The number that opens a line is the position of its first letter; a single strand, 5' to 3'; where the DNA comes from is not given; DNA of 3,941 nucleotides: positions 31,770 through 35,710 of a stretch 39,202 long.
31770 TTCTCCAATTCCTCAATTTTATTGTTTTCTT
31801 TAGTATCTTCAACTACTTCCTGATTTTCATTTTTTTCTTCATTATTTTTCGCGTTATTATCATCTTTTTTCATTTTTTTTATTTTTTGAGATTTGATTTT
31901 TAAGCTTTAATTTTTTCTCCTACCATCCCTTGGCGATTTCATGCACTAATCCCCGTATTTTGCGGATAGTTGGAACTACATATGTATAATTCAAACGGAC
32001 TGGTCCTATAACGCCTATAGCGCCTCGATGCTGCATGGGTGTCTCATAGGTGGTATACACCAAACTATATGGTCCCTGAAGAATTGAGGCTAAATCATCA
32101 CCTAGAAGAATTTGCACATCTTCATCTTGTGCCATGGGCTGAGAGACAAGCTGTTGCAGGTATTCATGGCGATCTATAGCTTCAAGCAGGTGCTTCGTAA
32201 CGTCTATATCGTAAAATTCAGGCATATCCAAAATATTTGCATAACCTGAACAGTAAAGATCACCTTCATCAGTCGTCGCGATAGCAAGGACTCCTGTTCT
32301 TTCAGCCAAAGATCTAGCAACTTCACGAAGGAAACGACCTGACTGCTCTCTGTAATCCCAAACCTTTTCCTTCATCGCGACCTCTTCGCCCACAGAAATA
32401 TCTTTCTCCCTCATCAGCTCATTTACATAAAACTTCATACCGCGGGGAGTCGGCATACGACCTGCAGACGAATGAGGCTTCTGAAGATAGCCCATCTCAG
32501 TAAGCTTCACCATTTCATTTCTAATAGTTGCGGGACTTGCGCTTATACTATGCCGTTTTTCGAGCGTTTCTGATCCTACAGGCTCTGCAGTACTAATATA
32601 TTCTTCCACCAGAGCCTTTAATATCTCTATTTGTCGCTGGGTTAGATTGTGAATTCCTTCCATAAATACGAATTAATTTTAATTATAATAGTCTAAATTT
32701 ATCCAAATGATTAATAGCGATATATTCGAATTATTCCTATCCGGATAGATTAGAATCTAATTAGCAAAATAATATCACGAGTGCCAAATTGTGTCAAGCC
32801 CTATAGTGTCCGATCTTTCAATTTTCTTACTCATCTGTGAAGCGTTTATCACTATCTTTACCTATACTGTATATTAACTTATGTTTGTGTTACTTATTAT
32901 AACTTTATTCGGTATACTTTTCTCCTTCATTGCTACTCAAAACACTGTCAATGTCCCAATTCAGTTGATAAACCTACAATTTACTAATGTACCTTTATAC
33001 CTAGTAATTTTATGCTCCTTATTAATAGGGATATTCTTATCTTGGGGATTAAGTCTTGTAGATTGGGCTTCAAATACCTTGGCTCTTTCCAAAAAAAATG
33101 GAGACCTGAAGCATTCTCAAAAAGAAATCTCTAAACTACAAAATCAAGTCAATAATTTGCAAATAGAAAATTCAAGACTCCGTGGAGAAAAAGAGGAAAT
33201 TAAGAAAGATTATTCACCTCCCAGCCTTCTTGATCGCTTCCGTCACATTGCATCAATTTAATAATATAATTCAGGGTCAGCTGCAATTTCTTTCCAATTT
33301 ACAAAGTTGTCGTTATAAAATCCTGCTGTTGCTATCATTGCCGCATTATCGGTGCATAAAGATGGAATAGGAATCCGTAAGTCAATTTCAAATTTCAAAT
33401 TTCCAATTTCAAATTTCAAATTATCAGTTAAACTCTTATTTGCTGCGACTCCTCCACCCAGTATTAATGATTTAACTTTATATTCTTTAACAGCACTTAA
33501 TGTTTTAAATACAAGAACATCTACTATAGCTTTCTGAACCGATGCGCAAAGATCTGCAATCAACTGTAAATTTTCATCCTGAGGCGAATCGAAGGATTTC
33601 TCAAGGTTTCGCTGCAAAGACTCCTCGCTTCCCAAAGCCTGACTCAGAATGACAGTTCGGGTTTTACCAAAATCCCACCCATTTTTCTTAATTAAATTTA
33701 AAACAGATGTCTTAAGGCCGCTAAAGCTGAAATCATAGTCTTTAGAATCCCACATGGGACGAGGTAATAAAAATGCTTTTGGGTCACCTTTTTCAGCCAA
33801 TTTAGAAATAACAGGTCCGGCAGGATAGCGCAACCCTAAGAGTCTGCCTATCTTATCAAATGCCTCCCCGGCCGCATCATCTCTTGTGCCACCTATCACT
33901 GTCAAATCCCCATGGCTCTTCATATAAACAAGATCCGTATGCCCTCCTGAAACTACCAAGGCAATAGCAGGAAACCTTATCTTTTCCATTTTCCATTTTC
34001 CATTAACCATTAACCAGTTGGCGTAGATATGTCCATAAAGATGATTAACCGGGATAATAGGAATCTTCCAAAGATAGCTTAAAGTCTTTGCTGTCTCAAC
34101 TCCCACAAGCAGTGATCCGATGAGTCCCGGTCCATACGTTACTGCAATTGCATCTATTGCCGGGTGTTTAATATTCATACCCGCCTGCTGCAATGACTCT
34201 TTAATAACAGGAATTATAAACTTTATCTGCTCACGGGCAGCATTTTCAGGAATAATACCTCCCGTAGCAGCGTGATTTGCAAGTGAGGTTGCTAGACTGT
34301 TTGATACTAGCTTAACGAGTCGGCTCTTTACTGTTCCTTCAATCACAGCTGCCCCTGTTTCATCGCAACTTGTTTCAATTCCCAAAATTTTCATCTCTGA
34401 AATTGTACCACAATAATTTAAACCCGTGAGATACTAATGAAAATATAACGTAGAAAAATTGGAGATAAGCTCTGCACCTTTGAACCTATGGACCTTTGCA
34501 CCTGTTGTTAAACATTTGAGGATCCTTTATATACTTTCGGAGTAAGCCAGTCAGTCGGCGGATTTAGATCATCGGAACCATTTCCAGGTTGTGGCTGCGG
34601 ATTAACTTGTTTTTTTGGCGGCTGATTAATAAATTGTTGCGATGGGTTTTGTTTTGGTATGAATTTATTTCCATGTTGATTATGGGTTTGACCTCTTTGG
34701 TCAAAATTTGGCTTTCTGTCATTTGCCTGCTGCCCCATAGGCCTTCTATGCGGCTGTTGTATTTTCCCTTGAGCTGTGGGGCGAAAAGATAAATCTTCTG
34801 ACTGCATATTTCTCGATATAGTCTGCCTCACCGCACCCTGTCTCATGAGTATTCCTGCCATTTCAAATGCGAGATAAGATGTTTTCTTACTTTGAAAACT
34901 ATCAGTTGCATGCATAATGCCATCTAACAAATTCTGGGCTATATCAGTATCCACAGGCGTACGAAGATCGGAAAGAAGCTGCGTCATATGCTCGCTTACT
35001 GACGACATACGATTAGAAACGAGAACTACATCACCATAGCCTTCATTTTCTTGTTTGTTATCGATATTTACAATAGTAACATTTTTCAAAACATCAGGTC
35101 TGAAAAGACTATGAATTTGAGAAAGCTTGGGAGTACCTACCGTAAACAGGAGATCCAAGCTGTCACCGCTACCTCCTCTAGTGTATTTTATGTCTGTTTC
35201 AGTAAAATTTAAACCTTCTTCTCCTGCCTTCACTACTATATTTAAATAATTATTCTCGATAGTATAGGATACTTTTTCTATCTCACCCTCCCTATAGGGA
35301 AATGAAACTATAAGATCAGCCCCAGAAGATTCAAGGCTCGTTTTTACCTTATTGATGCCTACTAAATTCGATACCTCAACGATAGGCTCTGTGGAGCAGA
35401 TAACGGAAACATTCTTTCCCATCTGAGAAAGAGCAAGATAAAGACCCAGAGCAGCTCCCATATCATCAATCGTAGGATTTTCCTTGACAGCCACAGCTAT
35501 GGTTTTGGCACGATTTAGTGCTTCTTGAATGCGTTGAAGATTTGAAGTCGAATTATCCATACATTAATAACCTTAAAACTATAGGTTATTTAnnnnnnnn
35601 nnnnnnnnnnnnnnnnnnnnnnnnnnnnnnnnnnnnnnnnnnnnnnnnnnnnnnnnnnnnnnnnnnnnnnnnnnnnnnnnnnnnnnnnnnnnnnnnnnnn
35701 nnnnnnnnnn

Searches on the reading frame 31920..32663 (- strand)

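Call 5: search_protein_families(library=pfam, proteins=[window:31920-32663:-], max_evalue=0.01)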
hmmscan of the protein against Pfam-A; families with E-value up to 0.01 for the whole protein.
window:31920-32663:- (247 aa): 2 families
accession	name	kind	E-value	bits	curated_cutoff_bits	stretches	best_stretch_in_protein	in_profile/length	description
PF01628.27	HrcA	-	6.8e-19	69.1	22.2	1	79-230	77-215/215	HrcA protein C terminal domain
PF03444.21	HrcA_DNA-bdg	-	4.1e-06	26.8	21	1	6-74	1-68/79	Winged helix-turn-helix transcription repressor, HrcA DNA-binding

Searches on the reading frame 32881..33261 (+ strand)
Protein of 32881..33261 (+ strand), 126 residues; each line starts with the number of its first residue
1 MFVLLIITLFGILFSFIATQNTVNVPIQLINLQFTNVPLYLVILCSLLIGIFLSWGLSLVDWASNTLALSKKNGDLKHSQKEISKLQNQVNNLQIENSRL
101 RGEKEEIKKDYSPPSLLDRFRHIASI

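Call 5: search_protein_families(library=pfam, proteins=[window:32881-33261:+], max_evalue=0.01)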
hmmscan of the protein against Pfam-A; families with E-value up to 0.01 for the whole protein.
window:32881-33261:+ (126 aa): 6 families
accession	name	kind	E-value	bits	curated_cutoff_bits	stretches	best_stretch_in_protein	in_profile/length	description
PF06305.16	LapA_dom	-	2.7e-10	40.4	28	1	20-90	1-63/64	Lipopolysaccharide assembly protein A domain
PF16331.10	TolA_bind_tri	-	5e-05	23.7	30.1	1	76-108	13-45/76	TolA binding protein trimerisation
PF10883.13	DUF2681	-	0.0014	19.4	28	1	47-121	15-82/90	Protein of unknown function (DUF2681)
PF04977.20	DivIC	-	0.0022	18.2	28.9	1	63-109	13-59/80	Septum formation initiator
PF07200.18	Mod_r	-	0.0024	18.3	30.1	1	64-122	47-102/146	Modifier of rudimentary (Mod(r)) protein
PF04849.18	HAP1_N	-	0.0057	16.3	33.9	1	68-109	223-264/307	HAP1 N-terminal conserved region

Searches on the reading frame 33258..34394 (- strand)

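Call 57: search_protein_families(library=pfam, proteins=[window:33258-34394:-], max_evalue=0.001)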
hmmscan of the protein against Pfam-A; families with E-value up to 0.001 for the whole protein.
window:33258-34394:- (378 aa): 1 family
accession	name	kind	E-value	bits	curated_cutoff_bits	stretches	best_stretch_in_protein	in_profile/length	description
PF00814.31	TsaD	-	2.4e-83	280.4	24.8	1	29-355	2-263/264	tRNA N6-adenosine threonylcarbamoyltransferase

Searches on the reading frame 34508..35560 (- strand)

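Call 57: search_protein_families(library=pfam, proteins=[window:34508-35560:-], max_evalue=0.001)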
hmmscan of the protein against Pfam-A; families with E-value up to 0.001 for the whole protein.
window:34508-35560:- (350 aa): 1 family
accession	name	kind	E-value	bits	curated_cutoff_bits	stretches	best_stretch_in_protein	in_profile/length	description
PF01368.27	DHH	-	7e-06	26.8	28.1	1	21-215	2-125/125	DHH family, N-terminal domain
